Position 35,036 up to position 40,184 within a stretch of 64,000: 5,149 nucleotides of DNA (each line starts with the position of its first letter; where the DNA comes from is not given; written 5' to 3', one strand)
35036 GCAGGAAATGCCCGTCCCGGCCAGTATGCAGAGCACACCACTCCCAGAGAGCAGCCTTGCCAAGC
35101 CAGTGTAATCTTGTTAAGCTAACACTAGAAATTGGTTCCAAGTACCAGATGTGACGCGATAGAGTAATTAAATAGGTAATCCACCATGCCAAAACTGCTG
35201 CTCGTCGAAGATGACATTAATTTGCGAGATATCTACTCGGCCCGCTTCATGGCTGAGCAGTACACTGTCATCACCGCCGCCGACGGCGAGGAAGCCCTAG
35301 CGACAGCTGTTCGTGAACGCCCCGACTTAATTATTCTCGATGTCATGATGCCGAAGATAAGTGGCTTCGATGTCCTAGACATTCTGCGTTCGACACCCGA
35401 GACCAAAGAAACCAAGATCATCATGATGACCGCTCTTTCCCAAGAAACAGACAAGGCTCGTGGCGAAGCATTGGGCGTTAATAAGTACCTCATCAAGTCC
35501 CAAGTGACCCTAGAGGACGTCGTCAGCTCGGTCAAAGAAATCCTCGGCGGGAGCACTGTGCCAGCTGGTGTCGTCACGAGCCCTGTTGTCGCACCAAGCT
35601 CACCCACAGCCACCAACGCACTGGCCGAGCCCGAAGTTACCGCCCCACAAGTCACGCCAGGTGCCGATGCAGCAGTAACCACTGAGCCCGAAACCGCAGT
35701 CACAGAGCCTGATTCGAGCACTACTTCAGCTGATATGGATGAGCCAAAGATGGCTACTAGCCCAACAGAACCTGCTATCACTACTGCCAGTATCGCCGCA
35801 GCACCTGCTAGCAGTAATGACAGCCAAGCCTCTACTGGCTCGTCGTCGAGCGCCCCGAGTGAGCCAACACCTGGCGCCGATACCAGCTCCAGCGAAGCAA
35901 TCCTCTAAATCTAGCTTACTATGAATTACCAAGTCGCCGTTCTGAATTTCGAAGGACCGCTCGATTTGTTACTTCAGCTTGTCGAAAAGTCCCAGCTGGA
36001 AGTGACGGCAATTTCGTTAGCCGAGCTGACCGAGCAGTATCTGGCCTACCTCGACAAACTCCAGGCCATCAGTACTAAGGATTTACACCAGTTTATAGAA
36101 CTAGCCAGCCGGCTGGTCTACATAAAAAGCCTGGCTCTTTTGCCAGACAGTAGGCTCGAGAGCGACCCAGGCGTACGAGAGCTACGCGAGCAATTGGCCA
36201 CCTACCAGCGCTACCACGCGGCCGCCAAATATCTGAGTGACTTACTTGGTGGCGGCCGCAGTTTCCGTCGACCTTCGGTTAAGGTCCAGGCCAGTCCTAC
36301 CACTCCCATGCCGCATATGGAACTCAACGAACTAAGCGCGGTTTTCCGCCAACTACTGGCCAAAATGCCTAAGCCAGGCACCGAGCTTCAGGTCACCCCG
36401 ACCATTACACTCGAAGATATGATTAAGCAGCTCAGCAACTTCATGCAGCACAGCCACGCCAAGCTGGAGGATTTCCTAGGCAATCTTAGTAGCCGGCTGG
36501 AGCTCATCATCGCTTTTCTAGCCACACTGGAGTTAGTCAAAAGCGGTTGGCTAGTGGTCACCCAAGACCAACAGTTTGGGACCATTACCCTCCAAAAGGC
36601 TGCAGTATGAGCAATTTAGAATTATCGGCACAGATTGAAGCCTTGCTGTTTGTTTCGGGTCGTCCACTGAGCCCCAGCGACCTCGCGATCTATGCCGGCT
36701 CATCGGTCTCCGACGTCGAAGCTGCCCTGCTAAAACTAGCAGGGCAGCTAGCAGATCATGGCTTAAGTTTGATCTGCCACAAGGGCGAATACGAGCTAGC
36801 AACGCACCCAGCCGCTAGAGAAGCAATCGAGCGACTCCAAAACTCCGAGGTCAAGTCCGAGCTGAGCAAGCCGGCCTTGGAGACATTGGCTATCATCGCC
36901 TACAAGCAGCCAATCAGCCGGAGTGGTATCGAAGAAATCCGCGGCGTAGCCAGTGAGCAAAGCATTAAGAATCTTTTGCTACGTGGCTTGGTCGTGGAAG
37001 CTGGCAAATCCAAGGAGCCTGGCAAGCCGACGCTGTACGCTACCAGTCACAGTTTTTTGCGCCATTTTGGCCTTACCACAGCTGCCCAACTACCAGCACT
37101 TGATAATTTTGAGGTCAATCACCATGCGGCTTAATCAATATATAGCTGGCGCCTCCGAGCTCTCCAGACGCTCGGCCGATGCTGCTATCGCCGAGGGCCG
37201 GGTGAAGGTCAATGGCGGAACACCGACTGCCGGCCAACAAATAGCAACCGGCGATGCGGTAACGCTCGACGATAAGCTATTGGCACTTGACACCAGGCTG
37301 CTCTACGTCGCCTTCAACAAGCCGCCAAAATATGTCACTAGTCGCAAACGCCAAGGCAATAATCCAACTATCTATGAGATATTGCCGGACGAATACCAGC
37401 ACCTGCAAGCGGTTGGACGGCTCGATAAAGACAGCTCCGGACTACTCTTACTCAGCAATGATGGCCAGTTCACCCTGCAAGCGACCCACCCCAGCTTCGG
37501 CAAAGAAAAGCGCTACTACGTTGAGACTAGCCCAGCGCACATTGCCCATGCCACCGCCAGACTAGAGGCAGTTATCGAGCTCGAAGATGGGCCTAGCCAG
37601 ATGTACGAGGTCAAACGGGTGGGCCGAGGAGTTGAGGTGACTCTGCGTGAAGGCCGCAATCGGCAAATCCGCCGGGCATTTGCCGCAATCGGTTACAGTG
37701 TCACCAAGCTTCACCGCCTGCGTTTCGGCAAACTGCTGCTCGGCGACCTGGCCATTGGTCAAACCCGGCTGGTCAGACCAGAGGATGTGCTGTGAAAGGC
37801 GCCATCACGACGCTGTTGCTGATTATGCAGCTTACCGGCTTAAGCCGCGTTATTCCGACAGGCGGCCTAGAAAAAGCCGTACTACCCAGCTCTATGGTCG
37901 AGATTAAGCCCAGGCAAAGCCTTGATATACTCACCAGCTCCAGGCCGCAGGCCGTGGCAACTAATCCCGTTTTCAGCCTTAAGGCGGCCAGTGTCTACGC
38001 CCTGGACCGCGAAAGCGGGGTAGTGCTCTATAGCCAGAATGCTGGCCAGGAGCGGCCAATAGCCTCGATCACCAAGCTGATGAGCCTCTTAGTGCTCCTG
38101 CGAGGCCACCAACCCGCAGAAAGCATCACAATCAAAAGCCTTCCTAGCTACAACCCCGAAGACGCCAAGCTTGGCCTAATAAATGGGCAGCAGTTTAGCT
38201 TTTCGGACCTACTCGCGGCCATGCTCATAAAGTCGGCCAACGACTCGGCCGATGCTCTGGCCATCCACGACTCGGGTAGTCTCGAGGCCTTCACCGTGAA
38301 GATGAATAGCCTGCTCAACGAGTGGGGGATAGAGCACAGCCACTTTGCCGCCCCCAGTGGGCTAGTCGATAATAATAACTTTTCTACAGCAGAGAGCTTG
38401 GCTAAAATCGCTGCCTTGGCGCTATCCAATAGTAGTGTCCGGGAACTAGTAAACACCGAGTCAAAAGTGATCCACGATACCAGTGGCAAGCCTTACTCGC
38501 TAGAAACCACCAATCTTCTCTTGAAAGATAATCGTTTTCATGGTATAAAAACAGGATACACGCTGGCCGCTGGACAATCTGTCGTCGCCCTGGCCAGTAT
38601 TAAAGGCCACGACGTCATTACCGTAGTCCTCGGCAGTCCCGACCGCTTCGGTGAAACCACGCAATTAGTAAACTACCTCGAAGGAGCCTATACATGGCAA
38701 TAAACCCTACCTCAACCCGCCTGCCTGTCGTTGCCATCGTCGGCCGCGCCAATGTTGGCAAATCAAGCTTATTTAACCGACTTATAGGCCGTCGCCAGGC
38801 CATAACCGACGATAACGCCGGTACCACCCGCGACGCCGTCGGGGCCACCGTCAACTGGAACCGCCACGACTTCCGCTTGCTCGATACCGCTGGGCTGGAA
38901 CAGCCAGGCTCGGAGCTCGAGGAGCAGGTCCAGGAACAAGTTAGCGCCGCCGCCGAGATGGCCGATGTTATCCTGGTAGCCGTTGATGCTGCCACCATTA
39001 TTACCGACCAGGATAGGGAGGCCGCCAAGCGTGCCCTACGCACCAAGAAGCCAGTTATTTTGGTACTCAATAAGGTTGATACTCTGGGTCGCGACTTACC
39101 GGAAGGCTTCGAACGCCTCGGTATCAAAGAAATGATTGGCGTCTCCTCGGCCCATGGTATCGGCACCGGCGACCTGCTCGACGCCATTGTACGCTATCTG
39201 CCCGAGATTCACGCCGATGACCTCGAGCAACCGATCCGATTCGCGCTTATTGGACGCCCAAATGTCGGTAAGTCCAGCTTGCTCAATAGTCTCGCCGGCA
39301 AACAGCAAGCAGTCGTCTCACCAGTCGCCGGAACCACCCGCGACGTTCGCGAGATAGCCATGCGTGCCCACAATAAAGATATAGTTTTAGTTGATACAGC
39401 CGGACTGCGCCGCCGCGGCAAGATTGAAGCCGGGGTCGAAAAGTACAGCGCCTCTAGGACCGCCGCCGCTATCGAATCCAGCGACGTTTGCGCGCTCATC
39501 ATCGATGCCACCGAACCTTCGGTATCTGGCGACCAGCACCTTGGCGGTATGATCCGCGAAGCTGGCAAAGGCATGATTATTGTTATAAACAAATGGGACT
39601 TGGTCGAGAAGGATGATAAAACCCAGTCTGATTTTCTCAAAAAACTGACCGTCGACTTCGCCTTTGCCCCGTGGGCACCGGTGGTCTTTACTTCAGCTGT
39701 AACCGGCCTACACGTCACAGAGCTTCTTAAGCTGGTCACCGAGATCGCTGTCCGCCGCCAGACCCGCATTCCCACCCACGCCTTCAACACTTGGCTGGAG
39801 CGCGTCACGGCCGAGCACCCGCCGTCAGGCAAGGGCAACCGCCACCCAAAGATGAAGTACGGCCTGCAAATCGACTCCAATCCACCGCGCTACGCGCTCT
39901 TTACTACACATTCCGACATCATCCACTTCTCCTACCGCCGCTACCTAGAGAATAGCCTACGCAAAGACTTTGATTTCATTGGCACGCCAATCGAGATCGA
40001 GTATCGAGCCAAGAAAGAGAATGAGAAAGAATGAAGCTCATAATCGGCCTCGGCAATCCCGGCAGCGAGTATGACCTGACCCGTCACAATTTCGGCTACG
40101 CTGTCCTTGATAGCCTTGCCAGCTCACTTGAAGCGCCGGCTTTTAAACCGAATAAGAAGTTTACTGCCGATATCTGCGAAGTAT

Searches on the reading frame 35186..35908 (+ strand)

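Call 12: search_protein_families(library=pfam, proteins=[window:35186-35908:+], max_evalue=0.00001)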
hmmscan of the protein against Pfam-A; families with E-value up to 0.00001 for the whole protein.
window:35186-35908:+ (240 aa): 1 family
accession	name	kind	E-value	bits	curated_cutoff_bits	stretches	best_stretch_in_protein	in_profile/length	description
PF00072.30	Response_reg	-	1.7e-21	76.9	30.2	1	5-106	2-101/111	Response regulator receiver domain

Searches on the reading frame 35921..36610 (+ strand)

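Call 12: search_protein_families(library=pfam, proteins=[window:35921-36610:+], max_evalue=0.00001)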
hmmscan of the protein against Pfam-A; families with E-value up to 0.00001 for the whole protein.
window:35921-36610:+ (229 aa): 1 family
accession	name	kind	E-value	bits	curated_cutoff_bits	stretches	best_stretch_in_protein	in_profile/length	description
PF02616.19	SMC_ScpA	-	2.1e-13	51.3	24.6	1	20-224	1-229/232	Segregation and condensation protein ScpA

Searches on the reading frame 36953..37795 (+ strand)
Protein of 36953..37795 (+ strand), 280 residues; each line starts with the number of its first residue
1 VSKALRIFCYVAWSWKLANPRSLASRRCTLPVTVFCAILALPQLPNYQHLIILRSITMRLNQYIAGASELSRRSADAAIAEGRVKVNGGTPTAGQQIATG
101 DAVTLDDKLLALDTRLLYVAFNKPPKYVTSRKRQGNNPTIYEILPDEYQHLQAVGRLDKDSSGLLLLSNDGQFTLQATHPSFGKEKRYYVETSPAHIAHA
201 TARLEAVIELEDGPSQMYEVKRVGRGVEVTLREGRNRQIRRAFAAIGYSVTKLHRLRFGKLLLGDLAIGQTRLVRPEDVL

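Call 12: search_protein_families(library=pfam, proteins=[window:36953-37795:+], max_evalue=0.00001)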
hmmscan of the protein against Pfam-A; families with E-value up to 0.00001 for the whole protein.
window:36953-37795:+ (280 aa): 1 family
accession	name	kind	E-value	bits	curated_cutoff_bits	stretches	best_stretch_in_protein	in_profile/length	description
PF00849.27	PseudoU_synth_2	-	5.1e-18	66.2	26.8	1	118-245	2-152/152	RNA pseudouridylate synthase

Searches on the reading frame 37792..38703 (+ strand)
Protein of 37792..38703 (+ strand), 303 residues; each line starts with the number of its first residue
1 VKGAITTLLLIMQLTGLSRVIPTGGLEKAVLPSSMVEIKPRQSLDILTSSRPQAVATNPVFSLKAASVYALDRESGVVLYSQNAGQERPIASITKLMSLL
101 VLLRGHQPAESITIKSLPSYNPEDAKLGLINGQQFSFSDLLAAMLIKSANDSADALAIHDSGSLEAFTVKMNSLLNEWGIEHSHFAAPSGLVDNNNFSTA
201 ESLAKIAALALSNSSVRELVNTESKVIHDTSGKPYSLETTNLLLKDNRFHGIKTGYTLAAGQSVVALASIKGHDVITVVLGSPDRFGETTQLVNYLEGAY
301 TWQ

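Call 12: search_protein_families(library=pfam, proteins=[window:37792-38703:+], max_evalue=0.00001)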
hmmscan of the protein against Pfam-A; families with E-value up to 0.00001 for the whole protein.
window:37792-38703:+ (303 aa): 1 family
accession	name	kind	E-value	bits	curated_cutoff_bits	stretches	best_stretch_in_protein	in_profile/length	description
PF00768.25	Peptidase_S11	-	5.3e-44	150.9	27.6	1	59-282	8-237/239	D-alanyl-D-alanine carboxypeptidase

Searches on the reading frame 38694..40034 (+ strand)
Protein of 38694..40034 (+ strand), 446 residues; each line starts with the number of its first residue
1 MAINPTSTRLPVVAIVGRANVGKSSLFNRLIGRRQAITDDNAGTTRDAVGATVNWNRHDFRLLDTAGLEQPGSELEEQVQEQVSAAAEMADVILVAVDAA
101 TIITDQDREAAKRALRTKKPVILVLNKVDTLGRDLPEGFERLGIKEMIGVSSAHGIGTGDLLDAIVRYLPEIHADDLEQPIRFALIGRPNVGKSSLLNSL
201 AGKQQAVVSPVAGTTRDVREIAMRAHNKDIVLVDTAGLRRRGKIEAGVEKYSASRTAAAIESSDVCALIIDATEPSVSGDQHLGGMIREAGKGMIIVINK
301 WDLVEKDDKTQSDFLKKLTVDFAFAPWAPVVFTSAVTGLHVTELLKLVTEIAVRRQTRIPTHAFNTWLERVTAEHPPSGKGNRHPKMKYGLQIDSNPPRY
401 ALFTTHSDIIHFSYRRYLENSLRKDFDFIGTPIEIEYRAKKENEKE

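Call 33: list_cluster_members(proteins=[P0001, window:38694-40034:+, window:29856-31238:-])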
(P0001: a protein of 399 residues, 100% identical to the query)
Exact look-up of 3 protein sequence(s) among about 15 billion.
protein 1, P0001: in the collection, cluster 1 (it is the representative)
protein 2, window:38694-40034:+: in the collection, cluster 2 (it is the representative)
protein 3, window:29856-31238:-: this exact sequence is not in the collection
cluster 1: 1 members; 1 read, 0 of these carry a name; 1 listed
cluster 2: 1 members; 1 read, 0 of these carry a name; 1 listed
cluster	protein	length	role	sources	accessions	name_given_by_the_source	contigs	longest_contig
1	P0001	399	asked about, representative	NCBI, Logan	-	-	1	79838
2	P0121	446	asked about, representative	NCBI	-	-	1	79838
